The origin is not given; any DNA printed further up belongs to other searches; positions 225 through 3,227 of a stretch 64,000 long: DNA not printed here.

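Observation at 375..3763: Upf1-like helicase fused to a Vsr/DUF559-type endonuclease, with a small acidic partner: candidate Nhi-like nuclease-helicase defence module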

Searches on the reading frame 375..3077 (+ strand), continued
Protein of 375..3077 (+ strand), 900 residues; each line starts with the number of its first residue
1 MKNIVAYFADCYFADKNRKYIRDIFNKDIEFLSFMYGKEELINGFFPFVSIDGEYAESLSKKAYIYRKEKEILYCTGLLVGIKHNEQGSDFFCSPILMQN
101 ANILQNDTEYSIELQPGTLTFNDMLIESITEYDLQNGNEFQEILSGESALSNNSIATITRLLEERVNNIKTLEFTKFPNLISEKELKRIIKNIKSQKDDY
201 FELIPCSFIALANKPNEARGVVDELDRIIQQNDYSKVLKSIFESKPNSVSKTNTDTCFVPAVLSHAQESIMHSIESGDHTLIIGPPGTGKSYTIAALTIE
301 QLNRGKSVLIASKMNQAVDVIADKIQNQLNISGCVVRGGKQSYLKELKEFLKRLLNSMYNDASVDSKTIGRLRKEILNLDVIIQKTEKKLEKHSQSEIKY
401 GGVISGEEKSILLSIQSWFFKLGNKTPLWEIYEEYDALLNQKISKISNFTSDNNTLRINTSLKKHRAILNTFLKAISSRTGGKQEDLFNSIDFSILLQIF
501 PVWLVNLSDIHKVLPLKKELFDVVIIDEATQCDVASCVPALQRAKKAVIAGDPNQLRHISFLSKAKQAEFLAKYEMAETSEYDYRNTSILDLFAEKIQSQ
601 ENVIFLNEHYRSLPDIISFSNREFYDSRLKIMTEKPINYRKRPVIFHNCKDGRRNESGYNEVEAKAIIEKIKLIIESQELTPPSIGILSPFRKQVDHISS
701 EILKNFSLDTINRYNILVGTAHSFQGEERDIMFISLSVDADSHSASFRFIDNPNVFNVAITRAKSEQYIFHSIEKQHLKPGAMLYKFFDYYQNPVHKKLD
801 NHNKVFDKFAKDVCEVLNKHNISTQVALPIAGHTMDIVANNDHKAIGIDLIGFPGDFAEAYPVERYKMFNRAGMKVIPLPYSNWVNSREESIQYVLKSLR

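Call 71: search_dna_similar(query=window:375-3077:+, collection=plasmids, mode=protein, max_rows=15)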
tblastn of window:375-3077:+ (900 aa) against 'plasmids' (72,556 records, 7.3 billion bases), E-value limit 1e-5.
Records with a match: 624; places in all: 629; records where one place covers at least 80% of the query: 1.
Best place of each record, by identity: <60% 624.
By first word of the organism name: Klebsiella 275; Ralstonia 111; Acinetobacter 38; Rhizobium 22; Raoultella 18; Nostoc 13; Bacillus 13; Vibrio 11; Variovorax 5; Mesorhizobium 5; and 70 more.
By predicted mobility (MOB-suite, as given by PLSDB): conjugative 263; non-mobilizable 194; mobilizable 167.
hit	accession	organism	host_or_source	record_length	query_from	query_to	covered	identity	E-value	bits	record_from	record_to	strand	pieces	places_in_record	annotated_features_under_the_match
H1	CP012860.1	Persicobacter sp. JZB09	cell culture,soil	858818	2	899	100%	33.0%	7e-135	453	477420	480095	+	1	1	record has no annotation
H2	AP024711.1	Leptolinea sp. HRD-7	-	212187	231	764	43%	35.0%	1e-35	217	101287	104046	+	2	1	hypothetical protein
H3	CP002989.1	halophilic archaeon DL31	-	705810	263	770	56%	24.9%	7e-17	94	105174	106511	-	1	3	AAA ATPase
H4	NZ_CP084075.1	Fusobacterium vincentii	-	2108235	446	899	50%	27.7%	1e-33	148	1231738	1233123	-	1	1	none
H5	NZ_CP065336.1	Priestia megaterium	maize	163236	260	766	46%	29.5%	6e-20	161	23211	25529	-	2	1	AAA domain-containing protein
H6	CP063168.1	Variovorax paradoxus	-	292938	430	899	52%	25.8%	1e-28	132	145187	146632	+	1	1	AAA family ATPase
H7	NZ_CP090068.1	Acinetobacter sp. SH20PTE14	pig manure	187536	500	899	44%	28.9%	3e-29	134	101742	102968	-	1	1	AAA domain-containing protein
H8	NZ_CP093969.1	Acinetobacter sp. LUNF3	whole organism,landfill soil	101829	500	892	44%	29.4%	8e-29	132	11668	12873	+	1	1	AAA domain-containing protein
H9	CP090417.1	Acinetobacter johnsonii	mixed culture,soil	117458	500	892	44%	29.4%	8e-29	132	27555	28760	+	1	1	AAA domain-containing protein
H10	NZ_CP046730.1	Ralstonia syzygii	tobacco,cell culture,leaf veins ...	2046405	366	900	59%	21.3%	3e-17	95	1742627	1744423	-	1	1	none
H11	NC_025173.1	Acinetobacter pittii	-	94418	500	892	44%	28.9%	7e-28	129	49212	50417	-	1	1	none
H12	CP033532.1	Acinetobacter pittii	Homo sapiens,Bacterial culture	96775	500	892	44%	28.9%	8e-28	129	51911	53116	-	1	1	none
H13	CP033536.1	Acinetobacter pittii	Homo sapiens,Bacterial culture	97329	500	892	44%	28.9%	8e-28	129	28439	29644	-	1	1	none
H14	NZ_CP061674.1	Acinetobacter seifertii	Homo sapiens,blood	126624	500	892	44%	28.9%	8e-28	129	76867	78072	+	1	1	none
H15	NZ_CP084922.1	Acinetobacter pittii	Groundwater from ...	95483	500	892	44%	28.9%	8e-28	129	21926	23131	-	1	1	none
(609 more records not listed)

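Call 72: search_dna_similar(query=window:375-3077:+, collection=phages, mode=protein, max_rows=10)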
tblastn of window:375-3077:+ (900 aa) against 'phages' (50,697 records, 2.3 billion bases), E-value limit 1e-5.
Records with a match: 2; places in all: 2; records where one place covers at least 80% of the query: 0.
Best place of each record, by identity: <60% 2.
By first word of the organism name: Bacteriophage 2.
By host as written in the record: - 2.
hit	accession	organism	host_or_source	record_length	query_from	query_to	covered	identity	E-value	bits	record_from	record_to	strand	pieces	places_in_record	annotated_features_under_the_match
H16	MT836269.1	Bacteriophage sp.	human fecal samples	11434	487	773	32%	28.1%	2e-11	74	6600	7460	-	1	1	record has no annotation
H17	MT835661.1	Bacteriophage sp.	human fecal samples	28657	520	764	27%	31.5%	7e-16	89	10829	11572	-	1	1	record has no annotation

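Call 75: search_protein_families(library=padloc, proteins=[L001:12792-14639:-, L002:12943-14850:+, L002:14861-15661:+, L001:6758-7972:+], max_evalue=0.001)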
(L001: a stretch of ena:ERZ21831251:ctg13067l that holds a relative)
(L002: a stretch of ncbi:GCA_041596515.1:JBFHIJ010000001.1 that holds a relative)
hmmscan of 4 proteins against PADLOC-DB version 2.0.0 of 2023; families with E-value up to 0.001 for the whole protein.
L001:12792-14639:- (616 aa): 102 families (the best 25 are shown)
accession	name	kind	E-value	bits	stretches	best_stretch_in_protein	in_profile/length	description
PDLC02981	AriAB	-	6.1e-29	99.2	2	239-555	293-595/694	-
PDLC02914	ATPase-Toprim_I-B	-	5.3e-26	89.8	1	17-519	21-419/443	-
PDLC04135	mad3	-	4.3e-25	87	1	4-339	6-340/374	mads_3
PDLC02980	AriA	-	4.9e-23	80.5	1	25-325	3-303/304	-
PDLC00271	PtuA1|PtuA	-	9.4e-21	72.8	1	8-352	10-349/421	AAA ATPase domain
PDLC00303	PtuA1|PtuA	-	5.7e-18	63.2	1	239-335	200-294/386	AAA ATPase domain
PDLC00298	PtuA1|PtuA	-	6.2e-18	63.1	1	5-353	8-353/423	AAA ATPase domain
PDLC00099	GajA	-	1.5e-17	61.8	2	232-340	251-359/626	AAA ATPase domain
PDLC04164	AriA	-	4.2e-17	60.6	2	222-336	140-247/253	-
PDLC00278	PtuA1|PtuA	-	4.3e-17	60.5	1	8-352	10-358/436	AAA ATPase domain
PDLC02979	AriA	-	5.7e-17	60.6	1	103-323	208-371/373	-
PDLC02335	AbiLi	-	8.4e-17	59.2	1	18-335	73-250/326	AbiLi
PDLC00293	PtuA1|PtuA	-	1e-16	59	1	233-341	294-402/527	AAA ATPase domain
PDLC00080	GajA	-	1.6e-16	58.2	1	171-342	205-353/622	AAA ATPase domain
PDLC00096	GajA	-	1.1e-15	55.5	1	237-342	248-354/630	AAA ATPase domain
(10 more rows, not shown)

L002:12943-14850:+ (636 aa): 95 families (the best 25 are shown)
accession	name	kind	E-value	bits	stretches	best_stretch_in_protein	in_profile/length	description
PDLC02979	AriA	-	3.6e-61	206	1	1-383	1-372/373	-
PDLC00069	GajA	-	2.6e-20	70.4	1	1-415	1-411/687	AAA ATPase domain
PDLC02358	Old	-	2e-19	67.8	1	1-517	2-462/578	Old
PDLC00086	GajA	-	2.8e-19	67.3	2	1-47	1-46/600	AAA ATPase domain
PDLC00066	GajA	-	7.6e-19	65.7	2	212-533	161-463/567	AAA ATPase domain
PDLC02980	AriA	-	1.7e-17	62.4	1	25-383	1-302/304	-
PDLC00062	GajA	-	4.5e-17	59.7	2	295-421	263-381/639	AAA ATPase domain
PDLC00067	GajA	-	8.3e-17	58.9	2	291-407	259-369/604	AAA ATPase domain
PDLC00083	GajA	-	3.2e-16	56.9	1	152-419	195-373/639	AAA ATPase domain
PDLC00070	GajA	-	8.2e-16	55.7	2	262-401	221-354/596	AAA ATPase domain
PDLC04168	GajA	-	3.6e-15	53.7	2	1-48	1-49/570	-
PDLC00071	GajA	-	1.2e-14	52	2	227-401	176-339/588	AAA ATPase domain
PDLC00278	PtuA1|PtuA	-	3.2e-14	51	2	1-62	1-63/436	AAA ATPase domain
PDLC00090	GajA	-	9.9e-14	48.9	2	332-400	312-380/659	AAA ATPase domain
PDLC00094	GajA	-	2e-13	47.7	2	215-406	189-364/569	AAA ATPase domain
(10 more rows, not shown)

L002:14861-15661:+ (267 aa): 0 families

L001:6758-7972:+ (405 aa): 1 family
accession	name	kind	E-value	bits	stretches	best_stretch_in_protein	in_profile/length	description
PDLC03709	HEase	-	0.00093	16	0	254-289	1-36/454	homing endonuclease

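Call 79: search_protein_families(library=pfam, alignment_id=A5, max_evalue=0.00001)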
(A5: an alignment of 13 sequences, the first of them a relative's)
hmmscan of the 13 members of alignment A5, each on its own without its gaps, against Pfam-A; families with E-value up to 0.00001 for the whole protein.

A. member 1, L040:4034-9607:- (1858 aa): 7 families
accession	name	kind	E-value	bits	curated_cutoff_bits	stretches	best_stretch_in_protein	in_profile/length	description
PF07703.20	A2M_BRD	-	2.2e-19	70.6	22.7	1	987-1129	1-140/140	Alpha-2-macroglobulin bait region domain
PF11974.14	bMG3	-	3.8e-18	65.8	34.9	1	522-617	1-102/103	Bacterial alpha-2-macroglobulin MG3 domain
PF17962.7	bMG6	-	1.2e-16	61.3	23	1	865-969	9-112/112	Bacterial macroglobulin domain 6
PF17973.7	bMG10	-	5e-14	53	26.2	1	1727-1842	8-129/131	Bacterial Alpha-2-macroglobulin MG10 domain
PF01835.25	MG2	-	5e-12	46.5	32.8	1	623-702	1-80/96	MG2 domain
PF00207.28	A2M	-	2e-11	44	21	1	1202-1281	10-91/92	Alpha-2-macroglobulin family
PF17972.7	bMG5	-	4.8e-09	37.1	26.5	1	722-835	2-114/127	Bacterial Alpha-2-macroglobulin MG5 domain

B. families by the number of members that match (of 13 scanned): 37 families (the first 25 are shown)
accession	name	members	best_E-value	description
PF17962.7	bMG6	4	2.1e-23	Bacterial macroglobulin domain 6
PF11974.14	bMG3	4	1.9e-21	Bacterial alpha-2-macroglobulin MG3 domain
PF07703.20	A2M_BRD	4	2.2e-19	Alpha-2-macroglobulin bait region domain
PF01835.25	MG2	4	1.2e-14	MG2 domain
PF17973.7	bMG10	4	5e-14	Bacterial Alpha-2-macroglobulin MG10 domain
PF17972.7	bMG5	4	2.1e-13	Bacterial Alpha-2-macroglobulin MG5 domain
PF00207.28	A2M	4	2e-11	Alpha-2-macroglobulin family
PF18962.6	Por_Secre_tail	3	1.2e-18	Secretion system C-terminal sorting domain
PF12458.13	DUF3686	2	5.6e-208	ATPase involved in DNA repair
PF25472.1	DUF7902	2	1.5e-29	Domain of unknown function (DUF7902)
PF07728.20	AAA_5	2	2.6e-06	AAA domain (dynein-related subfamily)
PF01364.23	Peptidase_C25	1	5.5e-103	Peptidase family C25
PF13573.12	SprB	1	1.2e-47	SprB repeat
PF00629.30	MAM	1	6.9e-47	MAM domain, meprin/A5/mu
PF17652.7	Glyco_hydro81C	1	6.3e-44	Glycosyl hydrolase family 81 C-terminal domain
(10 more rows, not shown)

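Call 87: get_annotated_region(hit=H7, flank=6000)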
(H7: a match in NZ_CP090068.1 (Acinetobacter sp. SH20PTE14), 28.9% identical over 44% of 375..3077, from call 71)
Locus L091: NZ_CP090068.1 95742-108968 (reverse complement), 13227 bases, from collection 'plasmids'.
description: Acinetobacter sp. SH20PTE14 plasmid pYUSHP14-1, complete sequence
organism: Acinetobacter sp. SH20PTE14 (NCBI taxid 2905879)
taxonomy: Bacteria; Pseudomonadota; Gammaproteobacteria; Moraxellales; Moraxellaceae; Acinetobacter; Acinetobacter sp. SH20PTE14
host: -; source: pig manure; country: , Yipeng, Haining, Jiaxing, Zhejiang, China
typing (MOB-suite, as given by PLSDB): non-mobilizable
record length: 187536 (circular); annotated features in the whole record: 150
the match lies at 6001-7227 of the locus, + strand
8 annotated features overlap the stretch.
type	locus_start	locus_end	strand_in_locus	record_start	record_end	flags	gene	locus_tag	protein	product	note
CDS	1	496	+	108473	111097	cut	pglZ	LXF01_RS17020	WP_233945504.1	BREX-1 system phosphatase PglZ type A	-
CDS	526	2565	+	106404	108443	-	brxL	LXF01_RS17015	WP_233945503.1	protease Lon-related BREX system protein BrxL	GO:0008150 - biological_process [Evidence IEA]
CDS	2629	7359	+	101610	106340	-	-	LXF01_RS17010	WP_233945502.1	AAA domain-containing protein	-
CDS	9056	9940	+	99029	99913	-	-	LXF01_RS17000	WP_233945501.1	transporter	-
CDS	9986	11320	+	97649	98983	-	-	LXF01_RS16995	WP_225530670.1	acetamidase/formamidase family protein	-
CDS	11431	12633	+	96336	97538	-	-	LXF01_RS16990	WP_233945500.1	aromatic ring-hydroxylating dioxygenase subunit alpha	-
CDS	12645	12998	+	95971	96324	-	-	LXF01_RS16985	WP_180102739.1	hypothetical protein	-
CDS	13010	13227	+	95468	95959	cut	-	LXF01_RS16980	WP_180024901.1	nuclear transport factor 2 family protein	-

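Call 88: search_protein_families(library=padloc, proteins=[L091:2629-7356:+], max_evalue=1e-10)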
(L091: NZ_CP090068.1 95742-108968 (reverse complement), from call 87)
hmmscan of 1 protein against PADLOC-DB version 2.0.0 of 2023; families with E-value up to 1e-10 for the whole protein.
L091:2629-7356:+ (1576 aa): 5 families
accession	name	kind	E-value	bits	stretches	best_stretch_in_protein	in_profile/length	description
PDLC05009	PDC-S37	-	9.8e-69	230.4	2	828-1545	613-1350/1550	-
PDLC03920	MkoA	-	9.6e-39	131.4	2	1137-1399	783-1075/1112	-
PDLC03924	MkoC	-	3.3e-37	126.1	1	1105-1432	618-976/1136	-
PDLC02194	Hhe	-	3.6e-37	125.2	1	1120-1540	1355-1788/1911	-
PDLC03921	MkoA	-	4.2e-28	95.6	1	1146-1428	1297-1596/1607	-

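Call 90: get_annotated_region(hit=H6, flank=600)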
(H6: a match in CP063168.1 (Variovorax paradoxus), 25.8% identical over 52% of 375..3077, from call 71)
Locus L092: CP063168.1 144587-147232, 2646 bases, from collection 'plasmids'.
description: Variovorax paradoxus strain VAI-C plasmid unnamed1, complete sequence
organism: Variovorax paradoxus (NCBI taxid 34073)
taxonomy: Bacteria; Pseudomonadota; Betaproteobacteria; Burkholderiales; Comamonadaceae; Variovorax; Variovorax paradoxus
host: -; source: -; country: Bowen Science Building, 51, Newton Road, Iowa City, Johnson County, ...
typing (MOB-suite, as given by PLSDB): non-mobilizable
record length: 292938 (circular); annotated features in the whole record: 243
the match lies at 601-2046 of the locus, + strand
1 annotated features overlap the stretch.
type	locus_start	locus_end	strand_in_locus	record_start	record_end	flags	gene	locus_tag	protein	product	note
CDS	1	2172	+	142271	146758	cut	-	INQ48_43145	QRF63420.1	AAA family ATPase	-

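Call 91: get_annotated_region(hit=H4, flank=600)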
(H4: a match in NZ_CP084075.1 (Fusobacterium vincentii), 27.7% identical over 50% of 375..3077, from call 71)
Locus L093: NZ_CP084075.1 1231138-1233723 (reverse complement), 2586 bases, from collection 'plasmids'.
description: Fusobacterium vincentii strain SB055 plasmid pSB055A, complete sequence
organism: Fusobacterium vincentii (NCBI taxid 155615)
taxonomy: Bacteria; Fusobacteriota; Fusobacteriia; Fusobacteriales; Fusobacteriaceae; Fusobacterium; Fusobacterium vincentii
host: -; source: -; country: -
typing (MOB-suite, as given by PLSDB): non-mobilizable
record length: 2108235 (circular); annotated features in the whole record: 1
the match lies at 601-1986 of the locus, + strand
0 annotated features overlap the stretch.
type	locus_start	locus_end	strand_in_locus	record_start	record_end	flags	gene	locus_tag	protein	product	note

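Call 92: get_annotated_region(hit=H10, flank=600)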
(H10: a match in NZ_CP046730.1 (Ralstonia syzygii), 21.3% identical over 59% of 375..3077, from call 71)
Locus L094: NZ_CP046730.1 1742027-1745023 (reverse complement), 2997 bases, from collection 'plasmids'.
description: Ralstonia syzygii strain LLRS-1 plasmid pLLRS-1, complete sequence
organism: Ralstonia syzygii (NCBI taxid 28097)
taxonomy: Bacteria; Pseudomonadota; Betaproteobacteria; Burkholderiales; Burkholderiaceae; Ralstonia; Ralstonia syzygii
host: -; source: tobacco,cell culture,leaf veins (vascular strands); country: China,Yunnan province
typing (MOB-suite, as given by PLSDB): mobilizable; relaxase MOBP
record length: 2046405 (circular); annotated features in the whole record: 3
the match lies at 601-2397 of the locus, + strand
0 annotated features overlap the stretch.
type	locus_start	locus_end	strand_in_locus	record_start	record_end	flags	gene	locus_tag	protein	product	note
